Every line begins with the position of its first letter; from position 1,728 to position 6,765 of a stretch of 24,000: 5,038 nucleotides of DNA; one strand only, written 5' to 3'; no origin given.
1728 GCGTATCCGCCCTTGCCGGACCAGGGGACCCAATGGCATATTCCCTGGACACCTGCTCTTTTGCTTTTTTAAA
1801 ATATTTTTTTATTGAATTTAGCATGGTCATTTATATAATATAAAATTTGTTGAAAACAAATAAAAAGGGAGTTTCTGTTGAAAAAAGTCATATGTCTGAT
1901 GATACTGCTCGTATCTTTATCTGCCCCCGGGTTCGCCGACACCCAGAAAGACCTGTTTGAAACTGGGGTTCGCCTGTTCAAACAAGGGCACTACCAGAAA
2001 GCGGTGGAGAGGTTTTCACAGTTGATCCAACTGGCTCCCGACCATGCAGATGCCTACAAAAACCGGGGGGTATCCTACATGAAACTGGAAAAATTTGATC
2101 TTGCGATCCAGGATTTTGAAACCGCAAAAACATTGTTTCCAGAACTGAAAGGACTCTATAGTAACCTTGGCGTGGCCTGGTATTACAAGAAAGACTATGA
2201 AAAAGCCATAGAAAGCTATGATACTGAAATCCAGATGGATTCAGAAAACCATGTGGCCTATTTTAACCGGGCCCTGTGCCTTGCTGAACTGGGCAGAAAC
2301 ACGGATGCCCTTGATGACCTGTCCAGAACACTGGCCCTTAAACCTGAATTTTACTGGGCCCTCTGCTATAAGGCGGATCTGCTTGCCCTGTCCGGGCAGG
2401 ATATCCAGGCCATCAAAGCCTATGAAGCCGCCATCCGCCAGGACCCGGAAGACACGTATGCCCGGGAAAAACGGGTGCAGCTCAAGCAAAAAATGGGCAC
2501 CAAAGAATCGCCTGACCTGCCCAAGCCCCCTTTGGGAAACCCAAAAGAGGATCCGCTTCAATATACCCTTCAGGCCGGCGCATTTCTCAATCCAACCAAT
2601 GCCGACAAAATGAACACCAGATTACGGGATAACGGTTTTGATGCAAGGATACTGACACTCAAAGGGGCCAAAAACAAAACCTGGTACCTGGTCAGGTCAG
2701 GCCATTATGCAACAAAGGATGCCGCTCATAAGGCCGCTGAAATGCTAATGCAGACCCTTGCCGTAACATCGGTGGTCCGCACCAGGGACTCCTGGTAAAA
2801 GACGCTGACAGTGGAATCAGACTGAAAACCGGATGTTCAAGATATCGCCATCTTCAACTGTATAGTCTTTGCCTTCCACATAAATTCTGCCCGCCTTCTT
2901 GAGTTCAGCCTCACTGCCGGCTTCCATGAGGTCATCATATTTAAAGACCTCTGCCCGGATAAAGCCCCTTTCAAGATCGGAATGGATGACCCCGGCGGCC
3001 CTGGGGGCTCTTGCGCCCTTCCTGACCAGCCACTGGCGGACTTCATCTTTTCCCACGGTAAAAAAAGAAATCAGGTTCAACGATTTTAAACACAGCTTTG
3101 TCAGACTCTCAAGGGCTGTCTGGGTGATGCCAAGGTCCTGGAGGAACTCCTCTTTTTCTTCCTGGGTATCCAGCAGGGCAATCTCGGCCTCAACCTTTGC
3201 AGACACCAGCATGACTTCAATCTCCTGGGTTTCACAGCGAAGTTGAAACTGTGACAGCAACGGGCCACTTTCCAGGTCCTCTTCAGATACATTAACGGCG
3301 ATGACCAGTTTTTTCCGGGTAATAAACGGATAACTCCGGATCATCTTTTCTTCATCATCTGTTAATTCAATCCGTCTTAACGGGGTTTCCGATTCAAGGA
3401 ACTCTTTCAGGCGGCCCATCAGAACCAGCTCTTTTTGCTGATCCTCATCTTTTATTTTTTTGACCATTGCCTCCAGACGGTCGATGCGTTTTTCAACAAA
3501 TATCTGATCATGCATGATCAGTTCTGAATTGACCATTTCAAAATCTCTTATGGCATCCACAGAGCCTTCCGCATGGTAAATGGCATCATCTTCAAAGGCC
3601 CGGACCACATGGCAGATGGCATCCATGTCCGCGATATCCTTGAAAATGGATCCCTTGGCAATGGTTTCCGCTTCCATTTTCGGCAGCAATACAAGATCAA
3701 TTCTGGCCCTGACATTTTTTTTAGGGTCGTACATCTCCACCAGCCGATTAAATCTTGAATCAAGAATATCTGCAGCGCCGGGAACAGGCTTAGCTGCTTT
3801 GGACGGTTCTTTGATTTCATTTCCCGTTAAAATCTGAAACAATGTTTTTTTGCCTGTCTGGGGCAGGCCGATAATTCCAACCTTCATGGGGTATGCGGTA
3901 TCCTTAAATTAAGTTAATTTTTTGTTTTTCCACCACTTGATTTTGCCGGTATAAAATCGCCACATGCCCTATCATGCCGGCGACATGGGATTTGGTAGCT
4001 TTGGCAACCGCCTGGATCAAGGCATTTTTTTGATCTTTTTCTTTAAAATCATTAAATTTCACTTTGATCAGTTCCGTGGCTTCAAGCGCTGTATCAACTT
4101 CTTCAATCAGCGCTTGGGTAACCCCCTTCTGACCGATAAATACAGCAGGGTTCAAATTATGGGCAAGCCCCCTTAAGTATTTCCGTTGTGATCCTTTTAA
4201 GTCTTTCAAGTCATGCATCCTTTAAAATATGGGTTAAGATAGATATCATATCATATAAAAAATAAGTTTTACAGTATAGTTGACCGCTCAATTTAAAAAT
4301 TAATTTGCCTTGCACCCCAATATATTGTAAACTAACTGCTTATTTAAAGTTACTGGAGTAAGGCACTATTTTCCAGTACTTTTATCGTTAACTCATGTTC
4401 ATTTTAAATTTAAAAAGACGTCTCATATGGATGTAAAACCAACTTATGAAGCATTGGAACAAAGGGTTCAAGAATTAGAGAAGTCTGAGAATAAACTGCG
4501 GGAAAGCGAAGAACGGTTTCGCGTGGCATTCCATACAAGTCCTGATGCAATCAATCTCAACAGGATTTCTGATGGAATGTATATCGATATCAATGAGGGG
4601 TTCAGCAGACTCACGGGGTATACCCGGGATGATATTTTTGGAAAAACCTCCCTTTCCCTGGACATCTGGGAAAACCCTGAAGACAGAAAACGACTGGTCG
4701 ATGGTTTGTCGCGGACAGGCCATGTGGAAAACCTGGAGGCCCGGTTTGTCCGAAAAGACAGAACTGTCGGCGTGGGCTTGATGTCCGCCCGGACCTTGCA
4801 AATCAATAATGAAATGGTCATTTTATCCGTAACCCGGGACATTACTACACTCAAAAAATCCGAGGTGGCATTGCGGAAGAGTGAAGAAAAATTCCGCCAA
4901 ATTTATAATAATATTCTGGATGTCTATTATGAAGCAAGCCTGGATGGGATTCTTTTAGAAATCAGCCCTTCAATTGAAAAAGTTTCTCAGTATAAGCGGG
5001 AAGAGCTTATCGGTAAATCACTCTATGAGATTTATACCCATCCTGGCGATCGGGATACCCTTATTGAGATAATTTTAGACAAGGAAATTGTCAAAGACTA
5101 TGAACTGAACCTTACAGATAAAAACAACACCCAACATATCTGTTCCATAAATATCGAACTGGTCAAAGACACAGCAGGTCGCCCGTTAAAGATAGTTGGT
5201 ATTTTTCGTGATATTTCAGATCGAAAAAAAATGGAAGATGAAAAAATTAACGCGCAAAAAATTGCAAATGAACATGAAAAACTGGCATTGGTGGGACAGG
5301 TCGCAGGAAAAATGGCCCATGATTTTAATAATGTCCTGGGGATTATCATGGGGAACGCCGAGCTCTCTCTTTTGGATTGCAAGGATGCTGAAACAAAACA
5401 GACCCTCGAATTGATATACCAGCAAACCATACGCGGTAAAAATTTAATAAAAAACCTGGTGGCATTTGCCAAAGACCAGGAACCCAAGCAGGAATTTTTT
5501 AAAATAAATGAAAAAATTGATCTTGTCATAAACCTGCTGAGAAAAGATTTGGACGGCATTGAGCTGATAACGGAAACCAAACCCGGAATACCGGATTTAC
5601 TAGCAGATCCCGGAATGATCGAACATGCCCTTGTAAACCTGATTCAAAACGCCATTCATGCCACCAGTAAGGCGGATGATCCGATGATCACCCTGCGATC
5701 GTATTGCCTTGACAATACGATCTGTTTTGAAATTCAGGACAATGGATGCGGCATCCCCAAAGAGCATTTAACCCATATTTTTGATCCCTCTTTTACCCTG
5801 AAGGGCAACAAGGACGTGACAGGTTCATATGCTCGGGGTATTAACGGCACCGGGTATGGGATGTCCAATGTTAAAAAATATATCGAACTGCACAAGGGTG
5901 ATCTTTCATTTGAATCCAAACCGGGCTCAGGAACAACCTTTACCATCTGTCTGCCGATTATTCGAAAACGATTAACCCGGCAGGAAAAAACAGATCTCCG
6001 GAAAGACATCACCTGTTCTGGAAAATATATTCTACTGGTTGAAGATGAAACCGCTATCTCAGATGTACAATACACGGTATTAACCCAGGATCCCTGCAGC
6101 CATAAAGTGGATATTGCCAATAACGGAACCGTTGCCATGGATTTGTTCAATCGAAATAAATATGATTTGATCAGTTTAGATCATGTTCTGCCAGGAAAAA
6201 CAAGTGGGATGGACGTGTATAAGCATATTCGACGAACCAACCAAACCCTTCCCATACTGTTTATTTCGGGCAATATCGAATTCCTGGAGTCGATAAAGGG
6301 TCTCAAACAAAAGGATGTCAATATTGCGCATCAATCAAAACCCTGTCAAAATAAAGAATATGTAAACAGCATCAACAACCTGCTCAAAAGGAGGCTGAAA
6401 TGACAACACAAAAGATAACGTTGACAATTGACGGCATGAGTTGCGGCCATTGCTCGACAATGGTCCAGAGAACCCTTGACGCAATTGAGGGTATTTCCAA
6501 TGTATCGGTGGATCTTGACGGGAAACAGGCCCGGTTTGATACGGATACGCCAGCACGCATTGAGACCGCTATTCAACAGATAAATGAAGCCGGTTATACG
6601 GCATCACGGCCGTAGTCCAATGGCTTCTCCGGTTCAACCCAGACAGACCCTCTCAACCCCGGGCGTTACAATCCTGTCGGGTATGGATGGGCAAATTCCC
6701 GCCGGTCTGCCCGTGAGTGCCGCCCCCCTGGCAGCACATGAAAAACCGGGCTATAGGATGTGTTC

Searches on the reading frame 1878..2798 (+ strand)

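Call 36: search_protein_families(library=pfam, proteins=[window:1878-2798:+], max_evalue=0.00001)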
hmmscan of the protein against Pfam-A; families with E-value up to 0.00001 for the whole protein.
window:1878-2798:+ (306 aa): 15 families
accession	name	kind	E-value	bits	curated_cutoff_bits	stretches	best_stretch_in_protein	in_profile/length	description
PF07719.23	TPR_2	-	6.2e-30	101.3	27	0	57-89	1-33/34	Tetratricopeptide repeat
PF00515.34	TPR_1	-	4.8e-29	99.4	27.8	1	57-89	1-33/34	Tetratricopeptide repeat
PF13414.12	TPR_11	-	9.2e-22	76.9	26.8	1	32-70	3-41/42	TPR repeat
PF13432.12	TPR_16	-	2.2e-20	73.2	32.7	1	30-88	4-62/65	Tetratricopeptide repeat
PF13371.12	TPR_9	-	9.8e-17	61.2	35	1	32-83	4-55/73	Tetratricopeptide repeat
PF05036.18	SPOR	-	9.4e-14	51.9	21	1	229-291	5-65/76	SPOR domain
PF13181.12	TPR_8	-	2.8e-13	49.3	25.7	0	57-88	1-32/34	Tetratricopeptide repeat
PF13431.12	TPR_17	-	1.2e-12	47.4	24.4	0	114-145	2-33/34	Tetratricopeptide repeat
PF13174.12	TPR_6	-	1.8e-12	47.5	26.3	0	33-56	10-33/33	Tetratricopeptide repeat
PF14559.12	TPR_19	-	7.2e-12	45.9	25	0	33-78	1-46/68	Tetratricopeptide repeat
PF13428.12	TPR_14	-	4.1e-11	42.8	23.5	0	166-202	8-44/44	Tetratricopeptide repeat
PF25575.1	TPR_BSK1_C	-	1e-09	38.7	42.2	0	102-164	53-116/118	Serine/threonine-protein kinase BSK1-like, TPR repeats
PF13424.12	TPR_12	-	8.9e-09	35.9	30.1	0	57-115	3-69/77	Tetratricopeptide repeat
PF12895.13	ANAPC3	-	3.1e-06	27.8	27.2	0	21-78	21-77/82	Anaphase-promoting complex, cyclosome, subunit 3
PF24575.1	TPR_Slam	-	4e-06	27.6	35.2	0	100-146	56-102/104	Surface lipoprotein assembly modifier, N-terminal TPR repeats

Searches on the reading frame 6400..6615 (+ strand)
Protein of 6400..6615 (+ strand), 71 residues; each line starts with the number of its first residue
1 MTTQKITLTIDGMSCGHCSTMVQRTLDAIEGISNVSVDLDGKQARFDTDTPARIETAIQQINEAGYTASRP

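Call 5: search_protein_families(library=pfam, proteins=[window:6400-6615:+], max_evalue=0.01)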
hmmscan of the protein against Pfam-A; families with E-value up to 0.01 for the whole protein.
window:6400-6615:+ (71 aa): 1 family
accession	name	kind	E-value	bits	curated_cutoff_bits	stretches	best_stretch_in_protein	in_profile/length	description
PF00403.32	HMA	-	1.3e-15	58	24.8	1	7-67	1-62/62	Heavy-metal-associated domain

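Call 6: search_protein_families(library=ncbifam, proteins=[window:6400-6615:+], max_evalue=0.01)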
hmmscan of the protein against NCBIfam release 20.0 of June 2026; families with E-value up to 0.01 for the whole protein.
window:6400-6615:+ (71 aa): 15 families
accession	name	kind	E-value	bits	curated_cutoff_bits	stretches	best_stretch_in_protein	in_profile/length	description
NF047957.1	CopZ_AFE_1862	equivalog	6e-15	55.4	85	1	6-69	1-62/62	CopZ family metallochaperone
NF033794.2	chaper_CopZ_Eh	exception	2.7e-14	53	95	1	5-69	1-66/68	copper chaperone CopZ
NF033795.1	chaper_CopZ_Bs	exception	4.2e-14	52.5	91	1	6-67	2-64/66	copper chaperone CopZ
TIGR00003.1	TIGR00003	subfamily_domain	4.2e-13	49.3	62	1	5-68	1-65/66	copper ion binding protein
NF041115.1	UxxU_metal_bind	equivalog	1.1e-12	48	95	1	2-69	2-70/74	metal-binding (seleno)protein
NF033781.1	chaper_CopP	exception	7e-10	38.9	112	1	5-67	1-63/65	copper-binding metallochaperone CopP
NF010311.1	PRK13748.1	subfamily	3.3e-09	36.1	600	1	7-69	2-64/560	mercury(II) reductase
TIGR02052.1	MerP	equivalog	5.6e-09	36.4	92.55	1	2-69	21-89/92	mercury resistance system periplasmic binding protein MerP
NF033556.1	MerTP_fusion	equivalog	1e-08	35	180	1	3-68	119-185/186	mercuric transport protein MerTP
NF045683.1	MerT_CopZ_Se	exception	1.1e-08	34.9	375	1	3-69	161-228/235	MerT/CopZ fusion-like heavy metal transport selenoprotein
NF007952.0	PRK10671.1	equivalog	1.9e-08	32.9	1316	1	4-69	3-64/838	copper-exporting P-type ATPase CopA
NF047536.1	Cu_chaper_CsoZ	equivalog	1.8e-05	25.1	77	1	8-67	5-64/66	putative copper chaperone CsoZ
NF008262.1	PRK11033.1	equivalog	0.00028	19.5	1005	1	3-68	40-104/731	zinc/cadmium/mercury/lead-transporting ATPase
NF033775.1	P_type_ZntA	exception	0.00056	18.3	1240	1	3-67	47-110/732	Zn(II)/Cd(II)/Pb(II) translocating P-type ATPase ZntA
NF033553.1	MerP_Gpos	exception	0.0016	18.3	110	1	2-47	43-87/112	mercury resistance system substrate-binding protein MerP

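Call 69: find_encoding_contigs(protein=window:6400-6615:+, flank=10000, max_places=3)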
Protein window:6400-6615:+ (71 aa): no gene with exactly this product is on record in the collection.
